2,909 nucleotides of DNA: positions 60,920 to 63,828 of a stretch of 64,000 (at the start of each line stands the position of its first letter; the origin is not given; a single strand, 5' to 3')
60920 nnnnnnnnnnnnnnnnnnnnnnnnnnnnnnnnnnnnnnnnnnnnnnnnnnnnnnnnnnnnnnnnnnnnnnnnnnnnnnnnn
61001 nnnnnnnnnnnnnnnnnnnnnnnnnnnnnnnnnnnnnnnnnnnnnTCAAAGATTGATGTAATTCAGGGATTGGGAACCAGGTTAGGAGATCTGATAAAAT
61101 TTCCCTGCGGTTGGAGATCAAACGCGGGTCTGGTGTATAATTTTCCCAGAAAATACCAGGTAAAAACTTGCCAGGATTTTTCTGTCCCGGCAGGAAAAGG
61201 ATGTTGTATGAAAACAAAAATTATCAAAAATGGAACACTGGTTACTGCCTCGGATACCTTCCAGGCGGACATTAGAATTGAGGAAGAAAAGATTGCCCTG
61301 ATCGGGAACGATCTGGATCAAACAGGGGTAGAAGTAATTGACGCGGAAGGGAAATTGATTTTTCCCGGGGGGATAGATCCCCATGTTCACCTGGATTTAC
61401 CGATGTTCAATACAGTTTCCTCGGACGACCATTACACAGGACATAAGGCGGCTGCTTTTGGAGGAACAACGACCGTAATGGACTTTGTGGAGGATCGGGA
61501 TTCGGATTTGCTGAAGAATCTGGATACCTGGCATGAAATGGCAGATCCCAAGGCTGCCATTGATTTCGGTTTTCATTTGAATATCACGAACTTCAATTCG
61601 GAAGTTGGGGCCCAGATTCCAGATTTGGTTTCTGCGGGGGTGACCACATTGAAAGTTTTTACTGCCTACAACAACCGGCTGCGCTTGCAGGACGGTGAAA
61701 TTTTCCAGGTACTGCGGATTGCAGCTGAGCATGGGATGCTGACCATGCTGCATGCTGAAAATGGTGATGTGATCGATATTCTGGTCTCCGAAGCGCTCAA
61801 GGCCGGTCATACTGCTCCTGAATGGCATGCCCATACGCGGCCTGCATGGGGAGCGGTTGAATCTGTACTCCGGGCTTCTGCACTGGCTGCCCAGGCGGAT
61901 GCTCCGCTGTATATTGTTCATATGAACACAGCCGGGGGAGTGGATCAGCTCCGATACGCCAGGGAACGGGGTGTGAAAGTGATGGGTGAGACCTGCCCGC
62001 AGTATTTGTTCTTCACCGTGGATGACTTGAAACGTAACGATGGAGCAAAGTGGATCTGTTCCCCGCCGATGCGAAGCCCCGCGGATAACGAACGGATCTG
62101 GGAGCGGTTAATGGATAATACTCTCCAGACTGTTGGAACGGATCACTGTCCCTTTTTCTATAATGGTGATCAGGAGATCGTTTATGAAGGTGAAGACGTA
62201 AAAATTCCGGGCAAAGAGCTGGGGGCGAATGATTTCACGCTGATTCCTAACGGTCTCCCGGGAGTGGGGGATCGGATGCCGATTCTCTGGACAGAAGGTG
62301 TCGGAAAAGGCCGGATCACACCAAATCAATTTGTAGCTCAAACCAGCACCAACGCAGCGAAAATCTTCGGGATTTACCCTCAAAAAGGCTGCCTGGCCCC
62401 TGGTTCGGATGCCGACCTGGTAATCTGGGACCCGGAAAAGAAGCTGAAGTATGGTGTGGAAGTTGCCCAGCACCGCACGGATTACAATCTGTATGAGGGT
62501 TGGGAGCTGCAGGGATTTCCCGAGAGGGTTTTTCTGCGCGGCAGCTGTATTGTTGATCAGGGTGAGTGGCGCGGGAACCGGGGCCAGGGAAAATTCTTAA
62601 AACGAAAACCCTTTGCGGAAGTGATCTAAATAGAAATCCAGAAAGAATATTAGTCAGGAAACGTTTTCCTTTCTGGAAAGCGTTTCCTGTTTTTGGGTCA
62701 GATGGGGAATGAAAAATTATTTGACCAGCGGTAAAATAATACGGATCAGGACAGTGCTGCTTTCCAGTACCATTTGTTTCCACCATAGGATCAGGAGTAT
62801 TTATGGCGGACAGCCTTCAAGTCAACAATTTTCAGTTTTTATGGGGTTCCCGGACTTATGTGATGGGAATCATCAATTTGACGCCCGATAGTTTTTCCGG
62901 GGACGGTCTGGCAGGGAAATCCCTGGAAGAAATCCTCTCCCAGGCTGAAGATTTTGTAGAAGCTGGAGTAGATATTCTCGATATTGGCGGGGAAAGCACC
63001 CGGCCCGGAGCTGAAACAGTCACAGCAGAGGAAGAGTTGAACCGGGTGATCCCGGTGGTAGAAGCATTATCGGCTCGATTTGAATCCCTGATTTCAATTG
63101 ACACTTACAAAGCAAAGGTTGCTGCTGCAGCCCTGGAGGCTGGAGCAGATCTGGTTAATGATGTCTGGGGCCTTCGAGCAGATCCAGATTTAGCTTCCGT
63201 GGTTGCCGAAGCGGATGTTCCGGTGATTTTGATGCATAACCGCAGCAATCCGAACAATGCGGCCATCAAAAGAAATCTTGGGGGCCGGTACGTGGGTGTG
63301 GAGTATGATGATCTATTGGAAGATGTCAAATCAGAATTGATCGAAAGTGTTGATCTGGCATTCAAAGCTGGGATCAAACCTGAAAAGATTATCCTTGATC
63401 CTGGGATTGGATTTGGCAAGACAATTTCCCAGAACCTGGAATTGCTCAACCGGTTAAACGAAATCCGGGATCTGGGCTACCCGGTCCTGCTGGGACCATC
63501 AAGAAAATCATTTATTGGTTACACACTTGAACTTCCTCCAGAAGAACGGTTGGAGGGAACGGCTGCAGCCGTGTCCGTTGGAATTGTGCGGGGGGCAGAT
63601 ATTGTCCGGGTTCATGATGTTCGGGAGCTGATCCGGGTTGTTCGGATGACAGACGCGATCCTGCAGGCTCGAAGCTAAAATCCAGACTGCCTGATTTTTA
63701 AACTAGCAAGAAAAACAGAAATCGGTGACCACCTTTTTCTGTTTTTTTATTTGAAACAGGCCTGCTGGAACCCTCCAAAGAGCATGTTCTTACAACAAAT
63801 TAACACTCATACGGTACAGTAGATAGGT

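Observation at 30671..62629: A ~32-kb purine uptake, deamination, oxidation and ring-cleavage supercluster that does not follow the textbook uricase/allantoinase route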

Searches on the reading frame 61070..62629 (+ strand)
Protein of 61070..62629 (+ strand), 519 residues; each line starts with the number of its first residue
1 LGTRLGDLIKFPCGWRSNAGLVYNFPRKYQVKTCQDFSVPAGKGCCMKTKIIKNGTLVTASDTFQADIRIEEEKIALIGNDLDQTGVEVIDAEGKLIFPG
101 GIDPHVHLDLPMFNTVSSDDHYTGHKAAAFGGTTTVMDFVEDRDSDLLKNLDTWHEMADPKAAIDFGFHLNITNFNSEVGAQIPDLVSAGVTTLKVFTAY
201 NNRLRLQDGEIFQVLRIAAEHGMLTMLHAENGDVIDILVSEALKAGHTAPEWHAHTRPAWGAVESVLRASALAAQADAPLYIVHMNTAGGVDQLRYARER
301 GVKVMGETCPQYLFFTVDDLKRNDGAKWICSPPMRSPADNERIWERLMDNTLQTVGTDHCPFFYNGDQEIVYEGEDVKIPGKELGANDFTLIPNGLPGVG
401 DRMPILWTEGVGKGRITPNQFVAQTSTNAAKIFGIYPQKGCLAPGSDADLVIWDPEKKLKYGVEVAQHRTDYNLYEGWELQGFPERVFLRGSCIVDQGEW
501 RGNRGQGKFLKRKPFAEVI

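Call 5: search_protein_families(library=ncbifam, proteins=[window:61070-62629:+], max_evalue=0.00001)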
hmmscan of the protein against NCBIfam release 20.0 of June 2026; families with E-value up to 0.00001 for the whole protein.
window:61070-62629:+ (519 aa): 53 families (the best 25 are shown)
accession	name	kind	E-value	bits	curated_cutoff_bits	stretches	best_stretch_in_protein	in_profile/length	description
TIGR02033.1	D-hydantoinase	equivalog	2.1e-156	521.4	393.25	1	51-512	2-454/454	dihydropyrimidinase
NF009941.0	PRK13404.1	subfamily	1.2e-147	492.4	647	1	50-513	6-462/478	dihydropyrimidinase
TIGR03178.1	allantoinase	equivalog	3.3e-75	253.6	357.85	1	51-511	3-440/441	allantoinase AllB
NF004839.0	PRK06189.1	equivalog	4.1e-71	240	631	1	50-513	5-448/451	allantoinase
NF058539.1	ergo_uti2_ErtD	equivalog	1e-68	232.3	650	1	52-512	5-447/449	hydantoin-5-propionate amidohydrolase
NF002668.0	PRK02382.1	equivalog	7.6e-61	206.1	452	1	59-513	7-429/436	dihydroorotase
NF005751.0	PRK07575.1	equivalog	6.1e-56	189.7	529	1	49-506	4-432/440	dihydroorotase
NF005960.0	PRK08044.1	equivalog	1.7e-54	185.3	688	1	50-512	5-450/453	allantoinase AllB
NF058538.1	ergo_util_ErtD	equivalog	4.5e-54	184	600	1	52-511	4-445/446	hydantoin-5-propionate amidohydrolase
TIGR00857.1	pyrC_multi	subfamily_domain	3.1e-51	174.6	279.05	1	64-495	4-409/412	dihydroorotase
NF006559.0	PRK09060.1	equivalog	8.9e-50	169.3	482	1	50-503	7-430/444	dihydroorotase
NF006688.0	PRK09236.1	equivalog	1.9e-44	152.2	535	1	47-504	1-435/444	dihydroorotase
NF006837.0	PRK09357.1-2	equivalog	2.5e-44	151.5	575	1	50-495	3-422/428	dihydroorotase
NF006839.0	PRK09357.1-4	equivalog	5.4e-38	130.7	576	1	51-463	3-389/422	dihydroorotase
NF006836.0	PRK09357.1-1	equivalog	3.8e-37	128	538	2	262-499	209-428/432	dihydroorotase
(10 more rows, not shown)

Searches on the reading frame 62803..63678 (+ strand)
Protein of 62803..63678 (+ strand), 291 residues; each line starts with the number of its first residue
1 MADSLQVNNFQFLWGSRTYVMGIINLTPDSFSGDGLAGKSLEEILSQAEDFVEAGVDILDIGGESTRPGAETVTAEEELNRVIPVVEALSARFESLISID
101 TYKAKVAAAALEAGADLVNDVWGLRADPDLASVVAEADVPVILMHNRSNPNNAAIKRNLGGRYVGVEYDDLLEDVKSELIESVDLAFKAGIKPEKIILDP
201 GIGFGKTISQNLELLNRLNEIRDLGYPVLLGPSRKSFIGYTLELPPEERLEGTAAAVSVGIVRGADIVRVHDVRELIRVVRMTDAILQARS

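Call 5: search_protein_families(library=ncbifam, proteins=[window:62803-63678:+], max_evalue=0.00001)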
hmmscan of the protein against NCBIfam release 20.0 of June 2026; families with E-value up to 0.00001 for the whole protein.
window:62803-63678:+ (291 aa): 6 families
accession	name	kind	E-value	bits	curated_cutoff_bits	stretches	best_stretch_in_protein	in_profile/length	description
NF033502.0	Sul4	exception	1.6e-119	398.6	600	1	14-287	1-276/277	sulfonamide-resistant dihydropteroate synthase Sul4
TIGR01496.1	DHPS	equivalog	9.9e-91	303.9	162.6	1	20-285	2-257/258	dihydropteroate synthase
NF008625.0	PRK11613.1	equivalog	3.5e-79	265.8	455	1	16-290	13-276/282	dihydropteroate synthase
NF000296.1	Sul3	exception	7.3e-35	120.8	475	1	20-285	4-261/263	sulfonamide-resistant dihydropteroate synthase Sul3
NF000294.1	Sul1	exception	5.5e-30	105.1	600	1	20-290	3-266/278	sulfonamide-resistant dihydropteroate synthase Sul1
NF000295.1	Sul2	exception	5.1e-28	98.6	575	1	20-277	7-255/271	sulfonamide-resistant dihydropteroate synthase Sul2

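Call 90: find_encoding_contigs(protein=window:62803-63678:+, flank=10000, max_places=4)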
Protein window:62803-63678:+ (291 aa): 1 contig read that carries it; 1 place shown.
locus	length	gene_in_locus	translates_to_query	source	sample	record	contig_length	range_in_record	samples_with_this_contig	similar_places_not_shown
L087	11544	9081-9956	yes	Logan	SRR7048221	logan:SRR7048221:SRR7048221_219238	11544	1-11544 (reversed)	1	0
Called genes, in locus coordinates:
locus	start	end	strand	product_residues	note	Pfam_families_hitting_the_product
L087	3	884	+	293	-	?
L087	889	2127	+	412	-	PF00291:PALP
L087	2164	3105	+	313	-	PF00535:Glycos_transf_2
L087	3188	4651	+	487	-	PF00291:PALP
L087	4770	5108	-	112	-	PF11142:DUF2917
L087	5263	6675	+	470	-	PF00392:GntR, PF00155:Aminotran_1_2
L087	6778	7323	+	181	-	-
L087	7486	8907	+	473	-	PF07969:Amidohydro_3 (weak), PF01979:Amidohydro_1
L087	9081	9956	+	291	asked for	PF00809:Pterin_bind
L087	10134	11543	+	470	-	?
